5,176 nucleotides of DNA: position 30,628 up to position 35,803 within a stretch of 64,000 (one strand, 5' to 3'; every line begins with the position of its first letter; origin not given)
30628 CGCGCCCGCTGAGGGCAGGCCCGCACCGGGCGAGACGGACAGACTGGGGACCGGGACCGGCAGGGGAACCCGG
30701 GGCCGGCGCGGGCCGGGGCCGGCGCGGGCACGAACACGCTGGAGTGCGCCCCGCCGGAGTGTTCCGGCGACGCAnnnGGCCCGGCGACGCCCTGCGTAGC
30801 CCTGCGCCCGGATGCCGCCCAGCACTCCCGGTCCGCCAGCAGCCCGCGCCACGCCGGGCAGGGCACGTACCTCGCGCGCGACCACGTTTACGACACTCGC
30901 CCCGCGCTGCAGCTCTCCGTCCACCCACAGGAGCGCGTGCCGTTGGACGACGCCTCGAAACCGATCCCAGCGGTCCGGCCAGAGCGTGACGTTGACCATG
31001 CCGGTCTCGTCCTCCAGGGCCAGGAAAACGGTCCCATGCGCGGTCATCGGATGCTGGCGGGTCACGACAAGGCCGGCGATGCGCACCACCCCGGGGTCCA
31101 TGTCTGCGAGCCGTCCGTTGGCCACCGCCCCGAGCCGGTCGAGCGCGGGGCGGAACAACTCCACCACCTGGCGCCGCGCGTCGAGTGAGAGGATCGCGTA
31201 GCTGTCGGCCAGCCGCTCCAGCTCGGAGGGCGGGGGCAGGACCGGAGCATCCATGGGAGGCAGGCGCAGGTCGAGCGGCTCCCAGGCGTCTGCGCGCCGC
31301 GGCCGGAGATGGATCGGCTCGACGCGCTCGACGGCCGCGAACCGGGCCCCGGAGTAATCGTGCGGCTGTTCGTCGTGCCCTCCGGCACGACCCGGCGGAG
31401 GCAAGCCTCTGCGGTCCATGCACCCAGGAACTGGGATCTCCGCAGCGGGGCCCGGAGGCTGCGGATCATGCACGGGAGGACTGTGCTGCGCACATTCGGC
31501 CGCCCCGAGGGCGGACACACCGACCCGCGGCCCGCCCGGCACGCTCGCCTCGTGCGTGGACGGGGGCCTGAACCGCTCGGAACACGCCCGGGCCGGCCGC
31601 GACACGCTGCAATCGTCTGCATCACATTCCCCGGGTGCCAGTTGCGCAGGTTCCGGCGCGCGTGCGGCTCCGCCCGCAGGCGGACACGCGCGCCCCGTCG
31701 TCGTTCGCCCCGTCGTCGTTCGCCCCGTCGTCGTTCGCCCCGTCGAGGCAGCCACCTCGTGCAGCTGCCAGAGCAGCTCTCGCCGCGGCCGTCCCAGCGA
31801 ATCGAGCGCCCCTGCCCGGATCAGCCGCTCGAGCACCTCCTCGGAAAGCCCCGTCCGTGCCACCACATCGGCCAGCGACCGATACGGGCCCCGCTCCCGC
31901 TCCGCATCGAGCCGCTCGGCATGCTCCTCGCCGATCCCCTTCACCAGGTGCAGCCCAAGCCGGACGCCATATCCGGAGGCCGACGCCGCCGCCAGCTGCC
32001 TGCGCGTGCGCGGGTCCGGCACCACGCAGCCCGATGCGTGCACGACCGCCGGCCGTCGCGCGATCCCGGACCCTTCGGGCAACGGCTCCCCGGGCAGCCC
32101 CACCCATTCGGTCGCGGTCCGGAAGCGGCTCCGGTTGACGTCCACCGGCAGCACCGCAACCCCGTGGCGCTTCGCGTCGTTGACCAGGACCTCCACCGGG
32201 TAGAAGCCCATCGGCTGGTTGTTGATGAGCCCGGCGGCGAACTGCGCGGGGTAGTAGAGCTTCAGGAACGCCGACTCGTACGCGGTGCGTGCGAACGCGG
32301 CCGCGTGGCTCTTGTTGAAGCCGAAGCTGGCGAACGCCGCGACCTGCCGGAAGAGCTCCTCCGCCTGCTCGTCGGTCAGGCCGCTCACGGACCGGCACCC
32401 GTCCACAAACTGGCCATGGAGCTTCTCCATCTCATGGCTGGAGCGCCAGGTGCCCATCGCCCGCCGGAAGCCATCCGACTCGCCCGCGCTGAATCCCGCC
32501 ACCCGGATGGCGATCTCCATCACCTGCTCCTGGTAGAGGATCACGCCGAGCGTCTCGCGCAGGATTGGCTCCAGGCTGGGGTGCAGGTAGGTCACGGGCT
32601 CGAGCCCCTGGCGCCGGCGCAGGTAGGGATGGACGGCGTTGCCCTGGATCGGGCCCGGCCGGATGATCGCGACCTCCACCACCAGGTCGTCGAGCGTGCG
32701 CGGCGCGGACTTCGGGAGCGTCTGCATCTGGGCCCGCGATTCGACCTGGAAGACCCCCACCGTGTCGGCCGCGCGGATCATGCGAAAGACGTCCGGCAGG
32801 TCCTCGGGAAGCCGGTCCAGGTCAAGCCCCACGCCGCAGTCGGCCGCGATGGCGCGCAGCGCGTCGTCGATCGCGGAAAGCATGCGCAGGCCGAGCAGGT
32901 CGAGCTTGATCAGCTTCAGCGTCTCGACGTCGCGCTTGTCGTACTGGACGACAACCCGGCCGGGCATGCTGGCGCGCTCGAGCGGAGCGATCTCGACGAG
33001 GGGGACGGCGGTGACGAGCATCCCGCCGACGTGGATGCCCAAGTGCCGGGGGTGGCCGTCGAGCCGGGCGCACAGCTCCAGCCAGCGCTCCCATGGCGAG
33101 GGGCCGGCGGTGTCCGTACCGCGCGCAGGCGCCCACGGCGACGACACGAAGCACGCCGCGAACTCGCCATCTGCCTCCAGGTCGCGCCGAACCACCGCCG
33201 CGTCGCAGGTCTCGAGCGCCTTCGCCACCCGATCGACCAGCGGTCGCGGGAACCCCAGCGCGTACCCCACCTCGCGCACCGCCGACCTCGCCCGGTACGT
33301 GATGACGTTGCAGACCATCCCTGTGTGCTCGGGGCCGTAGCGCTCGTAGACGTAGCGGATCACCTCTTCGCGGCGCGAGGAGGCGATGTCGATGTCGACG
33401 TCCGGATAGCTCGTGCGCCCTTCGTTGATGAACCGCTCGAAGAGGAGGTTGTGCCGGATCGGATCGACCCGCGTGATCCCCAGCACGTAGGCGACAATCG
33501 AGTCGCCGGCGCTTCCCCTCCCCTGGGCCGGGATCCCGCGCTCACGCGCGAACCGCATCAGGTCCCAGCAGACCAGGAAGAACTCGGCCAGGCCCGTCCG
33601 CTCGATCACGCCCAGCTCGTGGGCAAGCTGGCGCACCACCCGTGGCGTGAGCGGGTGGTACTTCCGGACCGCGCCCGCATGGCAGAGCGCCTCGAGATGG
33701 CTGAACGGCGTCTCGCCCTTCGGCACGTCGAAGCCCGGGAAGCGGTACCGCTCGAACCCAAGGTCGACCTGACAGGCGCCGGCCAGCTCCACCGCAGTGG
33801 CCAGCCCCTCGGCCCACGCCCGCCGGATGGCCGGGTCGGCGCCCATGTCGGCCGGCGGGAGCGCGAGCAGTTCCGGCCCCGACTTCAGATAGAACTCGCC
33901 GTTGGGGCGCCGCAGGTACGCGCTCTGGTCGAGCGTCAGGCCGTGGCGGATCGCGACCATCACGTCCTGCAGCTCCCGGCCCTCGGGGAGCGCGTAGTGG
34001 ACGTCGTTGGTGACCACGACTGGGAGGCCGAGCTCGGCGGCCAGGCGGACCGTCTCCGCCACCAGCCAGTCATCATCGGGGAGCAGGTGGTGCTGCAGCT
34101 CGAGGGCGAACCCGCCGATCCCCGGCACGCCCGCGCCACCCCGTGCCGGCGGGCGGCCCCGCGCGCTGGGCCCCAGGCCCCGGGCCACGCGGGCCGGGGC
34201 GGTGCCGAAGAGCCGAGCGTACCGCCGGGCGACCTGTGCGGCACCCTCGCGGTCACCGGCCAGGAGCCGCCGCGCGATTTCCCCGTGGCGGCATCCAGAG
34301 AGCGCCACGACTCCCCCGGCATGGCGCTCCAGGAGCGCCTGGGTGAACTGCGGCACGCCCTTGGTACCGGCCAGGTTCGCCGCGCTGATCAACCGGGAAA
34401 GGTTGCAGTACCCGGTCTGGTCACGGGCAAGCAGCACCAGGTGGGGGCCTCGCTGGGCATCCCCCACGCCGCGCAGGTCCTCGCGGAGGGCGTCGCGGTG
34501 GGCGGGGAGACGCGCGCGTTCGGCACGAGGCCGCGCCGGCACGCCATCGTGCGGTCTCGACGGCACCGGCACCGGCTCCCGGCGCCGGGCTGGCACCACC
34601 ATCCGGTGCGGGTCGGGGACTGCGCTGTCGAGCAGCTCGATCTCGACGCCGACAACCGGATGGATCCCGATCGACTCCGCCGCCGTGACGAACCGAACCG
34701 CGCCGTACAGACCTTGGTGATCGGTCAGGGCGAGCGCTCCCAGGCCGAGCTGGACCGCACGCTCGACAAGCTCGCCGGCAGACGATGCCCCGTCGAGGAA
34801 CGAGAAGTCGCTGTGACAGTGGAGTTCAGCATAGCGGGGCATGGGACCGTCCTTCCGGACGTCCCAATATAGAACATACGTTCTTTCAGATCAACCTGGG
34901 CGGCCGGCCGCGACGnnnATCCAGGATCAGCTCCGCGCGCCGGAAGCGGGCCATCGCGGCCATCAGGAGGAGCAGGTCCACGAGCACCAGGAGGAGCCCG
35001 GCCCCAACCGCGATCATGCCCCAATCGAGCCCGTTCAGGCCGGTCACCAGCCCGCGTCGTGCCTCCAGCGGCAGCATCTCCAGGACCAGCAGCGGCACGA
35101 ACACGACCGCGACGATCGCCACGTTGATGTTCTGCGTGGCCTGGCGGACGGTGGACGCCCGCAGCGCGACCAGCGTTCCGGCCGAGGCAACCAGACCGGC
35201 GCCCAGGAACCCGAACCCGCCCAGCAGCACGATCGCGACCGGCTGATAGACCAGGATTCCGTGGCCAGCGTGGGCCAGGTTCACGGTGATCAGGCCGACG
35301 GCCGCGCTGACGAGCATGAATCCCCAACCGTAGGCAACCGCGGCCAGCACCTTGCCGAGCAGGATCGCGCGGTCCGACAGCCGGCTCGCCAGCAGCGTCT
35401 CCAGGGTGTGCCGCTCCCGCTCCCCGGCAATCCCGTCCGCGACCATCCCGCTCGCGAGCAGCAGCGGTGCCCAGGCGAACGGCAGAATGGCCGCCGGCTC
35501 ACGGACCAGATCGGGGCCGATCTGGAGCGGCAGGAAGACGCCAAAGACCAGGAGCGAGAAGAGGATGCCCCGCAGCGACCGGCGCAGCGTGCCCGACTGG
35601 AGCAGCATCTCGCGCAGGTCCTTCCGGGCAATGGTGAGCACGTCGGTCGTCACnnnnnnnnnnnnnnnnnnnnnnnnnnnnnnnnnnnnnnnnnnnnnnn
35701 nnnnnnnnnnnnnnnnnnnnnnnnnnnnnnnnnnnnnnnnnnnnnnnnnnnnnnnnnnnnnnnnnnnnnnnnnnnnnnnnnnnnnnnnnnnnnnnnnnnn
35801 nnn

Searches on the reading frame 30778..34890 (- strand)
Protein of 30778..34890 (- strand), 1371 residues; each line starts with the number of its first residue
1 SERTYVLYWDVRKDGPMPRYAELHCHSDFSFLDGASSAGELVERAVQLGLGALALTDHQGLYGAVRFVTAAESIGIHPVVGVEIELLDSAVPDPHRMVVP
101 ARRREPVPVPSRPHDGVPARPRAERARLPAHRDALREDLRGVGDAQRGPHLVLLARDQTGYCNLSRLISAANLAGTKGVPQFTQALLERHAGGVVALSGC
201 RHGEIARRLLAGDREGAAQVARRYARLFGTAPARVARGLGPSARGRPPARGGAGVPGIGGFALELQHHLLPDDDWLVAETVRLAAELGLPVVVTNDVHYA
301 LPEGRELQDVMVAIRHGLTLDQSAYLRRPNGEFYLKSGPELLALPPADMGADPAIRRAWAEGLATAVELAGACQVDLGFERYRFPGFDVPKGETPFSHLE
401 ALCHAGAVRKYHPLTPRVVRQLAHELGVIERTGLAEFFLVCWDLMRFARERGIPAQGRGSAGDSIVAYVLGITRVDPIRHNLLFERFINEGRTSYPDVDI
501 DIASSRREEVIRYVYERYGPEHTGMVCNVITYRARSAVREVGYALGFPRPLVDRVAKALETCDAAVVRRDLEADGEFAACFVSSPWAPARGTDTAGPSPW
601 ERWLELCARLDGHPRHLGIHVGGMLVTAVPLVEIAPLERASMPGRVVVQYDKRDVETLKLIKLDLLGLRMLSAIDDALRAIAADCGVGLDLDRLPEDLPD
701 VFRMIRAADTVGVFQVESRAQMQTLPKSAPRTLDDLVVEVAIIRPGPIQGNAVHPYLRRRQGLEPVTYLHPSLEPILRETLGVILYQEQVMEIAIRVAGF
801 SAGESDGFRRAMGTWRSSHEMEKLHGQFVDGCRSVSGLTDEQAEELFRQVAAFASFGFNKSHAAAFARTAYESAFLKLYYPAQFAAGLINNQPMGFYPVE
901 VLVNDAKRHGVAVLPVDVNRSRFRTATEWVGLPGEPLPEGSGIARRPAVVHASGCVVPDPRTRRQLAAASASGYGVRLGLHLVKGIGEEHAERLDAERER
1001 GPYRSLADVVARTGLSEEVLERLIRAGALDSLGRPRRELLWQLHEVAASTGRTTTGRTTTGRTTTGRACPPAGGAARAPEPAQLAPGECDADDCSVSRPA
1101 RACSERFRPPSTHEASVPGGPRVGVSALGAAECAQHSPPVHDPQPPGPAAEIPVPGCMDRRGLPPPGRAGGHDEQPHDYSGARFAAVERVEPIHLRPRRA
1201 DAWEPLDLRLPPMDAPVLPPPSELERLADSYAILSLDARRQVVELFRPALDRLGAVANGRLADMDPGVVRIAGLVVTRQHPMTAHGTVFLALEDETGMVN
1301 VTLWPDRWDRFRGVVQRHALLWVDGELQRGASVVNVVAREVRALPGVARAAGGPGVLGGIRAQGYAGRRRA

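Call 7: search_protein_families(library=pfam, proteins=[window:30778-34890:-], max_evalue=0.001)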
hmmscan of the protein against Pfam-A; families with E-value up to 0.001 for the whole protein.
window:30778-34890:- (1371 aa): 5 families
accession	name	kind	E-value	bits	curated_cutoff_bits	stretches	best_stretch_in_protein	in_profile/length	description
PF07733.18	DNA_pol3_alpha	-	2.5e-73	247.4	23.9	1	398-667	2-260/260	Bacterial DNA polymerase III alpha NTPase domain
PF17657.6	DNA_pol3_finger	-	7.3e-54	182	22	1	670-833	1-163/166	Bacterial DNA polymerase III alpha subunit finger domain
PF02811.25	PHP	-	6.1e-37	127.9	26.4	1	22-229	1-153/164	PHP domain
PF14579.12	HHH_6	-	2e-21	76.4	25.6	1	910-1039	1-90/90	Helix-hairpin-helix motif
PF01336.31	tRNA_anti-codon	-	1e-07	32.2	27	1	1269-1342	1-73/75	OB-fold nucleic acid binding domain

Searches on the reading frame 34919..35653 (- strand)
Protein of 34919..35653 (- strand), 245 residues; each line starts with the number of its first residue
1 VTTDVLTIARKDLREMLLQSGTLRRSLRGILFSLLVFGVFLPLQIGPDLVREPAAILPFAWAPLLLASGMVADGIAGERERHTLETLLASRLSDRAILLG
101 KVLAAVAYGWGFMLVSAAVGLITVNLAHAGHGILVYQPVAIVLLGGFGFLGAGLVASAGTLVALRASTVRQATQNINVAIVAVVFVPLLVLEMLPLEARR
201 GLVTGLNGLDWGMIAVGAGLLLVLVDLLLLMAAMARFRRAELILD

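Call 70: search_protein_families(library=pfam, proteins=[window:34919-35653:-], max_evalue=0.001)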
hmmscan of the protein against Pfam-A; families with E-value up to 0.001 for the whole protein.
window:34919-35653:- (245 aa): 3 families
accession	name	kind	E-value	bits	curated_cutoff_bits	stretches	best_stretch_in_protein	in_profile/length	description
PF12698.13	ABC2_membrane_3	-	4.1e-08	33.1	31.6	1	60-195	169-296/347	ABC-2 family transporter protein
PF12679.13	ABC2_membrane_2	-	1.7e-06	27.9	27.2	1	70-198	85-211/283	ABC-2 family transporter protein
PF01061.29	ABC2_membrane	-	9.1e-05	22.5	26.9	1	7-185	5-175/211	ABC-2 type transporter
